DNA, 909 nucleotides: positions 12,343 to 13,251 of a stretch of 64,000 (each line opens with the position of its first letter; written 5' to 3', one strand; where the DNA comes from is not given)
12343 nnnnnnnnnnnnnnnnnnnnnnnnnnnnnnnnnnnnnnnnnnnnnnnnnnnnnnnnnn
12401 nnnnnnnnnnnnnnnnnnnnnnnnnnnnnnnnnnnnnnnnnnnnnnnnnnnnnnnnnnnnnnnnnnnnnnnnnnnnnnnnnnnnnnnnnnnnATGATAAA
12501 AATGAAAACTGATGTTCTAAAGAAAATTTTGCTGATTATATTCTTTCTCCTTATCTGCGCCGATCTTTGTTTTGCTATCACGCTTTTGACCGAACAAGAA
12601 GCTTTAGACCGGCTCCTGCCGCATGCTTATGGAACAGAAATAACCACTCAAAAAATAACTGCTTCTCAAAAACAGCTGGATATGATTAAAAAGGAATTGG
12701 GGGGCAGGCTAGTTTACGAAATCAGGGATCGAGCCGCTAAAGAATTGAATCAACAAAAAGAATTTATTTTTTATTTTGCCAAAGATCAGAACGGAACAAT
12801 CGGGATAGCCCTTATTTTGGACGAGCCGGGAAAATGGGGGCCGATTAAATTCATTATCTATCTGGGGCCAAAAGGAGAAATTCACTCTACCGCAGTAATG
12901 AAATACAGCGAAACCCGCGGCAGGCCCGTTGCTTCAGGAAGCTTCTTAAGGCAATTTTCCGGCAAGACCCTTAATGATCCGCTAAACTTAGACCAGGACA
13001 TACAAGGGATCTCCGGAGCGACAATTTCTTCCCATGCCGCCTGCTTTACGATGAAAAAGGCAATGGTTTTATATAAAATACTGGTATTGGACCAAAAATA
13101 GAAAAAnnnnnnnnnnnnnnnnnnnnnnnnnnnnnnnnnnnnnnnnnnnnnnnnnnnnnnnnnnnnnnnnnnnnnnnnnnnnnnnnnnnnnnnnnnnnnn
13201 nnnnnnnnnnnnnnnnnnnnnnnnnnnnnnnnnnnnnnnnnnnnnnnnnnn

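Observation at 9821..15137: Extracytoplasmic ApbE + stand-alone FMN-binding protein wired to a HAMP histidine kinase and two CheY-like receivers: a candidate flavin-based periplasmic redox sensor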

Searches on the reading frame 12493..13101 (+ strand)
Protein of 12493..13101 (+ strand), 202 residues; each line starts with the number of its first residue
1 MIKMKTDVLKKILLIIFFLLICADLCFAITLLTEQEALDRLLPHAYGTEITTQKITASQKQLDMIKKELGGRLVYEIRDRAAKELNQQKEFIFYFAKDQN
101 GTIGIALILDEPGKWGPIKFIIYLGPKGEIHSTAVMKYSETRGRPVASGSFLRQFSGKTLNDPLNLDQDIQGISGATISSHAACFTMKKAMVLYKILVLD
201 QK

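Call 3: search_protein_families(library=pfam, proteins=[window:12493-13101:+], max_evalue=0.01)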
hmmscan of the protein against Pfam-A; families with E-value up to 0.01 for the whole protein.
window:12493-13101:+ (202 aa): 1 family
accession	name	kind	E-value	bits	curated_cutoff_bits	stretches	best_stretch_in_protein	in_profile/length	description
PF04205.19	FMN_bind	-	1.2e-09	39.1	22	1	113-190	1-75/77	FMN-binding domain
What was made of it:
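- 12493..13101 (+): Exported single-domain FMN_bind protein with an RnfG/NqrC fold. The signal peptide probably ends at Ala28 (CFA|IT). It overlaps apbE by 20 nt. PF04205 1e-9 (call 3).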

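Call 4: search_protein_families(library=ncbifam, proteins=[window:12493-13101:+], max_evalue=0.01)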
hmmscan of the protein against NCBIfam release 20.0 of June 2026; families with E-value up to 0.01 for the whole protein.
window:12493-13101:+ (202 aa): 4 families
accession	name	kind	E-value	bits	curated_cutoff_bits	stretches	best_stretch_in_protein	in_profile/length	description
TIGR01947.1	rnfG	subfamily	1e-10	42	102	1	73-194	51-185/187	RnfABCDGE type electron transport complex subunit G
NF045876.1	RnfG_DVU2794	exception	1.2e-10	41.2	205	1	64-197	45-182/190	RnfABCDGE type electron transport complex subunit G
NF041840.1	rnfG_Methano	equivalog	3.3e-08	33.3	230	1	81-188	65-178/189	Rnf electron transport complex subunit RnfG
NF002519.0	PRK01908.1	equivalog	0.003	17.2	178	0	69-161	55-152/209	electron transport complex subunit RsxG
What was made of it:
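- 12493..13101 (+): RnfG NCBIfam scores are far below their cutoffs (call 4).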

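Call 5: find_homologous_proteins(query=window:12493-13101:+, max_evalue=0.001)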
Query window:12493-13101:+ (202 aa): 64 proteins with E <= 0.001 among 296 candidates.
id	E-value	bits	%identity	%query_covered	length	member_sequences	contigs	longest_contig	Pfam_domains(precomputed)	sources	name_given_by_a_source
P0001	1.6e-125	434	100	99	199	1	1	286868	PF04205.20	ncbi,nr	ncbi:MAG: FMN-binding protein [Candidatus Omnitrophica bacterium]|nr:FMN-binding protein [Candidatus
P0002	1.3e-98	346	81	99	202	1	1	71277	PF04205.20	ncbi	-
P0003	2.2e-97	342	80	99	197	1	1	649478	PF04205.20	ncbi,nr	ncbi:MAG: FMN-binding protein [Candidatus Omnitrophica bacterium]|nr:FMN-binding protein [Candidatus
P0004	8.4e-97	340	82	99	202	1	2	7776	PF04205.20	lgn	-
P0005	2.9e-96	339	80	99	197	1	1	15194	PF04205.20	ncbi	-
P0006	5.7e-93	328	79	99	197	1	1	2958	PF04205.20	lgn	-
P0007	3.3e-92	325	83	89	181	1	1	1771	PF04205.20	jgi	jgi:Na+-translocating ferredoxin:NAD+ oxidoreductase RnfG subunit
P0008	1.4e-91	323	78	98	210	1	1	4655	PF04205.20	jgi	-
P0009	6.0e-89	315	77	96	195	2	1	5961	PF04205.20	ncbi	-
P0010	1.5e-88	314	77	96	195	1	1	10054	PF04205.20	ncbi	-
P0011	3.9e-87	309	76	96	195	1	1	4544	PF04205.20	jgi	-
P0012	2.3e-86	306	73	99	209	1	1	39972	PF04205.20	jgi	-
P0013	4.3e-83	296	72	98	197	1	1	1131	PF04205.20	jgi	-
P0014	5.1e-82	292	73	96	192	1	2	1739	PF04205.20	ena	-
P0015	4.7e-78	279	70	96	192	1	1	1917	PF04205.20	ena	-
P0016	7.7e-71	256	62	96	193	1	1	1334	PF04205.20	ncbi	-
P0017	7.4e-70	253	71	85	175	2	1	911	PF04205.20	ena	-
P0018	8.8e-69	249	64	89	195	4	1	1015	PF04205.20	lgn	-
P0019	1.5e-68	248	64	89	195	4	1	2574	PF04205.20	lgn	-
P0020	1.7e-68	248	62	93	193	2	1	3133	PF04205.20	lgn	-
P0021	1.7e-68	248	60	94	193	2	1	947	PF04205.20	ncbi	-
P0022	5.1e-63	230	59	96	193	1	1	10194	PF04205.20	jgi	-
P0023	1.0e-62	229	58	94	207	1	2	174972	PF04205.20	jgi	jgi:Na+-translocating ferredoxin:NAD+ oxidoreductase RnfG subunit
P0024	7.6e-62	226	58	95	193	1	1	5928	PF04205.20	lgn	-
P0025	1.2e-60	223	55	93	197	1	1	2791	PF04205.20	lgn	-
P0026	3.7e-56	208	55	95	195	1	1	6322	PF04205.20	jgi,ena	-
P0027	1.1e-53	200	54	96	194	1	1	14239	PF04205.20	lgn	-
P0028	6.2e-53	197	52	89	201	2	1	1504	PF04205.20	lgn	-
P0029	2.1e-52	196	49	96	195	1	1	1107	PF04205.20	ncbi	-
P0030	3.8e-51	192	50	94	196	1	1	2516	PF04205.20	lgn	-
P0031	6.5e-50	188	53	94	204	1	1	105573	PF04205.20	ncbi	ncbi:MAG: FMN-binding protein [Candidatus Omnitrophota bacterium]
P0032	1.0e-49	187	47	96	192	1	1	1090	PF04205.20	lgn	-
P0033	2.7e-46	176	53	86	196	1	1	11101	PF04205.20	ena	-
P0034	3.5e-46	175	48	93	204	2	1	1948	PF04205.20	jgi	-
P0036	1.4e-44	170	46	99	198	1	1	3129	PF04205.20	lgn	-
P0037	1.4e-43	167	46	98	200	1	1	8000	PF04205.20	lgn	-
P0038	5.1e-43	165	48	93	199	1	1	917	PF04205.20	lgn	-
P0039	6.4e-43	165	44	95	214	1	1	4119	PF04205.20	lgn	-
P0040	7.4e-43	165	47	99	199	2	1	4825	PF04205.20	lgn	-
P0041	7.7e-43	164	45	95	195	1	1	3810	PF04205.20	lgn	-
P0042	3.4e-42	162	49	93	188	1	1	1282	PF04205.20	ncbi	-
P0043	1.0e-40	158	45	98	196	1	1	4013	PF04205.20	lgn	-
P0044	2.3e-40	156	45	94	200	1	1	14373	PF04205.20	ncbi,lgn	-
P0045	5.7e-39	152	42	92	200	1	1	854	PF04205.20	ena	-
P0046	4.9e-37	146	41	91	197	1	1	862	PF04205.20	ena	-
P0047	7.3e-37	145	40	97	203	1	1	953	PF04205.20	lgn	-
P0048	8.5e-37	145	39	94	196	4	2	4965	PF04205.20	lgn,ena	-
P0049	8.7e-37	145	43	87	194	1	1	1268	PF04205.20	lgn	-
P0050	1.3e-36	144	42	91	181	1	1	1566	PF04205.20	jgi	jgi:Na+-translocating ferredoxin:NAD+ oxidoreductase RnfG subunit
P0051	1.2e-35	141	40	96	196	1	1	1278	PF04205.20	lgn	-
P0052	2.3e-35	140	43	85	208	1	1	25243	PF04205.20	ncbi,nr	ncbi:MAG: FMN-binding protein [Candidatus Omnitrophica bacterium]|nr:FMN-binding protein [Candidatus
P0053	4.7e-35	139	40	99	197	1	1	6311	PF04205.20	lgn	-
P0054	1.1e-34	138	40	93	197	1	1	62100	PF04205.20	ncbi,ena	-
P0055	1.1e-34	138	43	98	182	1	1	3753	PF04205.20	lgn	-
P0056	1.2e-34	138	42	91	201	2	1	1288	PF04205.20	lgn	-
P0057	7.2e-34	135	41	97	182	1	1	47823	PF04205.20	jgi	jgi:Na+-translocating ferredoxin:NAD+ oxidoreductase RnfG subunit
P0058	1.4e-30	124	40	98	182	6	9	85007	PF04205.20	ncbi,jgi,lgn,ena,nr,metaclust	ncbi:MAG: hypothetical protein AUJ74_03280 [Candidatus Omnitrophica bacterium CG1_02_44_16]|nr:MAG: 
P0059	2.0e-27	114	40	85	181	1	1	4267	PF04205.20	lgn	-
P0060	3.3e-26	110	41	87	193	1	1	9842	PF04205.20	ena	-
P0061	6.9e-17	80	38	84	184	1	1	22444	PF04205.20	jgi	-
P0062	6.7e-13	67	39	52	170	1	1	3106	PF04205.20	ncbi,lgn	-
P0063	1.3e-11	63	41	47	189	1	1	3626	PF04205.20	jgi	jgi:H+/Na+-translocating ferredoxin:NAD+ oxidoreductase subunit G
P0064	9.3e-6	44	41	42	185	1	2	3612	PF04205.20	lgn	-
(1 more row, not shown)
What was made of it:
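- One source names some homologues 'RnfG subunit' (call 5).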

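Call 10: find_related_loci(query=A1, collection=genome_contigs, flank=10000)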
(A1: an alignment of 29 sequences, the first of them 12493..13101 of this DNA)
Query A1 (202 aa) in genome_contigs; peptide patterns used: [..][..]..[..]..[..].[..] (x = any residue, [..] = any of these).
43 stretches matched a pattern; 26 encode a relative of the query (tblastn E <= 1e-3); 26 distinct loci.
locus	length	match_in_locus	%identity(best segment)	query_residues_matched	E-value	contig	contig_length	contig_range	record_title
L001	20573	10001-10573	53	10-199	2e-57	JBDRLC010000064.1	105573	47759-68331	MAG: Candidatus Omnitrophota bacterium isolate MEGAHIT-group-1.759 k141_4397447, whole genome shotgun sequence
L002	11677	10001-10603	41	3-201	3e-45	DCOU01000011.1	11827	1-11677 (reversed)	MAG TPA_asm: Candidatus Omnitrophica bacterium UBA1562 UBA1562_contig_1130, whole genome shotgun sequence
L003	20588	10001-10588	40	2-199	8e-45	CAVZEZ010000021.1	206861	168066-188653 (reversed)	MAG: uncultured delta proteobacterium isolate MFD05684.bin.1.177 genome assembly, contig: contig_48067, whole genome sho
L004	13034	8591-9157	40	8-197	6e-45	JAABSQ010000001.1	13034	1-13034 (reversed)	MAG: Desulfobacteraceae bacterium isolate S15.Bin066 Scaffold_100, whole genome shotgun sequence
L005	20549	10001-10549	42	11-195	3e-44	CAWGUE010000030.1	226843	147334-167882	MAG: uncultured delta proteobacterium isolate MFD09779.bin.1.212 genome assembly, contig: contig_7197, whole genome shot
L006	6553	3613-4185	42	8-199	5e-44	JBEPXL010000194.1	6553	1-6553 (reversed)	MAG: Desulfobacteraceae bacterium isolate 02_S197.metabat2_refined.021 NODE_6462_length_6553_cov_1.617491, whole genome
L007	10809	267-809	42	19-201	5e-43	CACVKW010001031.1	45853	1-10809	Olavius sp. associated proteobacterium Delta 1 isolate mag2:49deedb4-927c-43a8-ad40-04e63e16f3c8 genome assembly, contig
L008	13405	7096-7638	39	19-201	2e-42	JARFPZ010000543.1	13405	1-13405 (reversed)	MAG: Desulfosarcina sp. isolate MAG_Ve_Sed_11 k141_4368088, whole genome shotgun sequence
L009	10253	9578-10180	40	5-201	9e-42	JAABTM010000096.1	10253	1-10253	MAG: Desulfobacteraceae bacterium isolate S23.Bin075 Scaffold_2662_1, whole genome shotgun sequence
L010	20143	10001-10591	39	1-201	7e-42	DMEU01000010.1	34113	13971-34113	MAG TPA_asm: Candidatus Omnitrophota bacterium isolate UBA9636 contig_2597, whole genome shotgun sequence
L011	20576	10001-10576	38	16-201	4e-41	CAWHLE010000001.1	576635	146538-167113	MAG: uncultured delta proteobacterium isolate MFD02416.bin.2.187 genome assembly, contig: contig_11526, whole genome sho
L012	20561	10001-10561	40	12-199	1e-40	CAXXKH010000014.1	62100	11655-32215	MAG: Desulfobacterales bacterium isolate 9e8c302b-4ccc-47c5-97cd-91c71c085a60 genome assembly, contig: contig_14, whole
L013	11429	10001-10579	41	10-201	2e-40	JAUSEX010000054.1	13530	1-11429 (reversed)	MAG: Candidatus Omnitrophota bacterium isolate E14_maxbin.253 E14_k141_1362846, whole genome shotgun sequence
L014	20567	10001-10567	38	4-197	5e-40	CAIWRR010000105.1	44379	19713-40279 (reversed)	MAG: Candidatus Firestonebacteria bacterium isolate AM_bin-2089 genome assembly, contig: bin-2089:105/277, whole genome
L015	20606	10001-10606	39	2-201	1e-39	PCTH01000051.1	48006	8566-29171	MAG: Candidatus Omnitrophica bacterium CG22_combo_CG10-13_8_21_14_all_43_16 CG22_scaffold_436_c, whole genome shotgun se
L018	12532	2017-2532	43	24-194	2e-38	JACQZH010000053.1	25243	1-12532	MAG: Candidatus Omnitrophota bacterium isolate NC_groundwater_1562_Pr4_S-0.65um_39_9 SR1-18-Sp65_coassembly_scaffold_409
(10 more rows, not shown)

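Call 14: search_protein_families(library=pfam, proteins=[L015:5933-6349:+, L015:6351-7571:+, L015:10630-11088:+, L003:10638-13028:+, L003:2772-3998:+, L003:4483-5526:+, L015:1593-2666:+, L015:2653-3576:+, L015:3594-4595:+, L015:4592-5914:+], max_evalue=0.01)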
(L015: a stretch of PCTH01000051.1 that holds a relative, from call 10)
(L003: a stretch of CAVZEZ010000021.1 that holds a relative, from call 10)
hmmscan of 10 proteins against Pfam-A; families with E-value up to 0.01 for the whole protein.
L015:5933-6349:+ (138 aa): 1 family
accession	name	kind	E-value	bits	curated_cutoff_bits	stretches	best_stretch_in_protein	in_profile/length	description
PF07009.16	NusG_II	-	8.9e-23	80.9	29.6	1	26-128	2-106/107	NusG domain II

L015:6351-7571:+ (406 aa): 3 families
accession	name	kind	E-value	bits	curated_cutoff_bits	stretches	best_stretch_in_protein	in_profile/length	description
PF07456.16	Hpre_diP_synt_I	-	1.1e-38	133.1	30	1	17-166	1-146/147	Heptaprenyl diphosphate synthase component I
PF02361.21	CbiQ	-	3.3e-19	69.8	25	1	200-361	3-157/216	Cobalt transport protein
PF12822.12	ECF_trnsprt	-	6.7e-05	23.4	30.7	1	11-145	3-136/169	ECF transporter, substrate-specific component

L015:10630-11088:+ (152 aa): 0 families

L003:10638-13028:+ (796 aa): 7 families
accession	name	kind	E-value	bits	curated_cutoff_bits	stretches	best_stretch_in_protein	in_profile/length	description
PF22113.1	Mtrc-MtrF_II-IV_dom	-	1.8e-50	171.3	30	2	507-740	1-175/176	Outer membrane cytochrome MtrC/MtrF-like, domains II/IV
PF14522.11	Cytochrome_C7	-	4.3e-13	49.3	24.8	2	625-728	13-66/67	Cytochrome c7 and related cytochrome c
PF22112.2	OmcA-like_N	-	1.5e-12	48.2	27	1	89-191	65-163/167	OmcA-like N-terminal domain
PF14537.11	Cytochrom_c3_2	-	9e-11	42.5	25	1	205-256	6-55/79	Cytochrome c3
PF09699.15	Paired_CXXCH_1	-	0.00044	20.3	20.6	0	292-325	8-38/41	Doubled CXXCH motif (Paired_CXXCH_1)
PF22111.2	MtrC-MtrF_N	-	0.0015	18.8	27.7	0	128-156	58-86/126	Decaheme cytochrome c component MtrC/MtrF N-terminal domain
PF02085.21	Cytochrom_CIII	-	0.0054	17.5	22.9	0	204-253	29-71/101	Class III cytochrome C family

L003:2772-3998:+ (408 aa): 7 families
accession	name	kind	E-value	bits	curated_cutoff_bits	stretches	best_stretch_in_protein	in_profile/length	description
PF13435.11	Cytochrome_C554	-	2.8e-10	41.4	20.8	2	157-188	47-84/84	Cytochrome c554 and c-prime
PF14522.11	Cytochrome_C7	-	2.4e-08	34.1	24.8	1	175-234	7-55/67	Cytochrome c7 and related cytochrome c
PF14537.11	Cytochrom_c3_2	-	2.8e-07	31.3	25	0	159-229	7-66/79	Cytochrome c3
PF22113.1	Mtrc-MtrF_II-IV_dom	-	2.1e-06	27.8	30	1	136-231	51-133/176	Outer membrane cytochrome MtrC/MtrF-like, domains II/IV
PF02335.20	Cytochrom_C552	-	5.6e-05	22.7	24.1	1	339-395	244-291/438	Cytochrome c552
PF02085.21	Cytochrom_CIII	-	0.0024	18.6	22.9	0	282-352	22-88/101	Class III cytochrome C family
PF09699.15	Paired_CXXCH_1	-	0.0024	18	20.6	1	290-326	5-37/41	Doubled CXXCH motif (Paired_CXXCH_1)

L003:4483-5526:+ (347 aa): 1 family
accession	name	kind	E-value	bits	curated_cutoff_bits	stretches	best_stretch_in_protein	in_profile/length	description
PF01292.26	Ni_hydr_CYTB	-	3.5e-10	40.4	30.1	1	81-266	1-164/179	Prokaryotic cytochrome b561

L015:1593-2666:+ (357 aa): 3 families
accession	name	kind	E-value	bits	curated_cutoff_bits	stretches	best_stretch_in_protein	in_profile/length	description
PF00175.26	NAD_binding_1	-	1.4e-20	74.4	22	1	235-337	2-106/109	Oxidoreductase NAD-binding domain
PF00970.30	FAD_binding_6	-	1.6e-16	60.9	21.1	1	130-223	3-99/99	Oxidoreductase FAD-binding domain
PF00111.32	Fer2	-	1.6e-09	38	21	1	34-110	2-77/77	2Fe-2S iron-sulfur cluster binding domain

L015:2653-3576:+ (307 aa): 1 family
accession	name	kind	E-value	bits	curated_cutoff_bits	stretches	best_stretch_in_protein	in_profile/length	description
PF01040.23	UbiA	-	3.5e-35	121.9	34.2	1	23-275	2-239/250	UbiA prenyltransferase family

L015:3594-4595:+ (333 aa): 2 families
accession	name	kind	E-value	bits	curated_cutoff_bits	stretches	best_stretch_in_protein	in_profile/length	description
PF00348.22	polyprenyl_synt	-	1.7e-66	224.4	27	1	32-268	3-241/251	Polyprenyl synthetase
PF07307.16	HEPPP_synt_1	-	0.0044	17.1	30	1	58-150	23-108/210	Heptaprenyl diphosphate synthase (HEPPP synthase) subunit 1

L015:4592-5914:+ (440 aa): 3 families
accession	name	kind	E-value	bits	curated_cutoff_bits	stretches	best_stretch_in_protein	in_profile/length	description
PF04977.20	DivIC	-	0.0019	18.4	28.9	1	25-65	22-61/80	Septum formation initiator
PF07642.17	BBP2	-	0.003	17.3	26.2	1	232-434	152-331/339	Putative beta-barrel porin-2, OmpL-like. bbp2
PF04728.18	LPP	-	0.0066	17.2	29.1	0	29-62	9-42/53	Lipoprotein leucine-zipper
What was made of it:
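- On Porin-cytochrome (Mtr-like) conduit: The feature is met in Desulfobacterales relatives only (call 14).
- Closest known: MtrCAB-type porin-cytochrome conduits. Same: In Desulfobacterales relatives the porin-ApbE-FMN_bind trio is followed by an MtrC/OmcA-like decahaem lipoprotein (PF22113, 2e-50) (call 14).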

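Call 30: find_encoding_contigs(protein=P0003, flank=10000, max_places=2)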
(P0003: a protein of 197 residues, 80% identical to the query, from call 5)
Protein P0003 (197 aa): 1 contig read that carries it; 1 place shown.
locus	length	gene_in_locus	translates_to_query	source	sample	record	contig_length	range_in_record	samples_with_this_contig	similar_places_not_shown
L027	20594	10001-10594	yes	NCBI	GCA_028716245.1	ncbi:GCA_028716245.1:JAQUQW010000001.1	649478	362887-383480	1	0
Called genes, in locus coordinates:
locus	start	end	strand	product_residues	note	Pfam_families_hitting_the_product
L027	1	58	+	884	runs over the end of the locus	PF00133:tRNA-synt_1, PF01406:tRNA-synt_1e (faint), PF09334:tRNA-synt_1g, PF13603:tRNA-synt_1_2, PF09334:tRNA-synt_1g, PF08264:Anticodon_1, PF10458:Val_tRNA-synt_C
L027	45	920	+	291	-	PF02749:QRPTase_N, PF01729:QRPTase_C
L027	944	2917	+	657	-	PF00270:DEAD (faint), PF04851:ResIII, PF17757:UvrB_inter, PF27431:UvrB_3rd, PF00271:Helicase_C, PF12344:UvrB, PF02151:UVR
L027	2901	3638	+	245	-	PF03309:Pan_kinase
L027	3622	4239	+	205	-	-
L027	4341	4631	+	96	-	PF00166:Cpn10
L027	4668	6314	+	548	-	PF00118:Cpn60_TCP1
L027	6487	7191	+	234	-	-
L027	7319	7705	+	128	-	PF00072:Response_reg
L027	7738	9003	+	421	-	-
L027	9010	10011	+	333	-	PF02424:ApbE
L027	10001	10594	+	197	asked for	PF04205:FMN_bind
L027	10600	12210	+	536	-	PF00672:HAMP, PF00512:HisKA, PF02518:HATPase_c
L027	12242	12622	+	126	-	PF00072:Response_reg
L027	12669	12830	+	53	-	PF01165:Ribosomal_S21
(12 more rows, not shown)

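Call 31: find_encoding_contigs(protein=P0023, flank=10000, max_places=2)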
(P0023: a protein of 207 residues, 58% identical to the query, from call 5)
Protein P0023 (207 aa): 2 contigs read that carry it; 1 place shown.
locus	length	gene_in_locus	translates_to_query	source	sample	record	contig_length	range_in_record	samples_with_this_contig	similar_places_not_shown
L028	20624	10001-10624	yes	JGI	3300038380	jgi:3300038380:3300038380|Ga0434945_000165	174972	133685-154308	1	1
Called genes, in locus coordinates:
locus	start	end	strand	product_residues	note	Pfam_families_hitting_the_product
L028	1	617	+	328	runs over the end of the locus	PF00056:Ldh_1_N, PF02866:Ldh_1_C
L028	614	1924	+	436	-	PF01134:GIDA (weak), PF01262:AlaDh_PNT_C (faint), PF07992:Pyr_redox_2, PF12831:FAD_oxidored (weak), PF13738:Pyr_redox_3, PF00070:Pyr_redox, PF02737:3HCDH_N (weak), PF02852:Pyr_redox_dim, +4 more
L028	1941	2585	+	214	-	PF21948:LplA-B_cat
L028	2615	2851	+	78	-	PF00364:Biotin_lipoyl, PF25984:BSH_YknX (faint), PF25997:BSH_YhbJ (weak), PF25917:BSH_RND (faint)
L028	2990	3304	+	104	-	PF00166:Cpn10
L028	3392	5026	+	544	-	PF00118:Cpn60_TCP1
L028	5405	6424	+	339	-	PF01087:GalP_UDP_transf (faint), PF16268:DUF4921 (faint), PF16285:DUF4931_N, PF02744:GalP_UDP_tr_C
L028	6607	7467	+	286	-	PF01087:GalP_UDP_transf, PF01230:HIT (faint), PF16285:DUF4931_N, PF16268:DUF4921, PF02744:GalP_UDP_tr_C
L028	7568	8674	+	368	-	PF00044:Gp_dh_N, PF02800:Gp_dh_C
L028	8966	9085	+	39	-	-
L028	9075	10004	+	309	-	PF02424:ApbE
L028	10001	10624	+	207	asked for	PF04205:FMN_bind (weak)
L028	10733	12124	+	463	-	PF00672:HAMP, PF08448:PAS_4, PF13426:PAS_9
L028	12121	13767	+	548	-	PF08448:PAS_4, PF13426:PAS_9, PF00512:HisKA, PF02518:HATPase_c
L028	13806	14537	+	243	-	PF00072:Response_reg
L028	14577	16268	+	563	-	PF05157:MshEN, PF00437:T2SSE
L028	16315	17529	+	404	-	PF28597:T2SSF_N, PF00482:T2SSF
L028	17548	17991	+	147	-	PF07963:N_methyl (weak)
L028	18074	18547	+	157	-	PF07963:N_methyl (weak), PF08334:T2SSG (weak)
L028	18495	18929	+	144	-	-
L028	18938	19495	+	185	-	PF07963:N_methyl (weak)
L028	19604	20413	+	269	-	PF00754:F5_F8_type_C, PF22633:F5_F8_type_C_2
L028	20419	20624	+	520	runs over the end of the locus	PF11104:PilM_2, PF14450:FtsA, PF05137:PilN (faint)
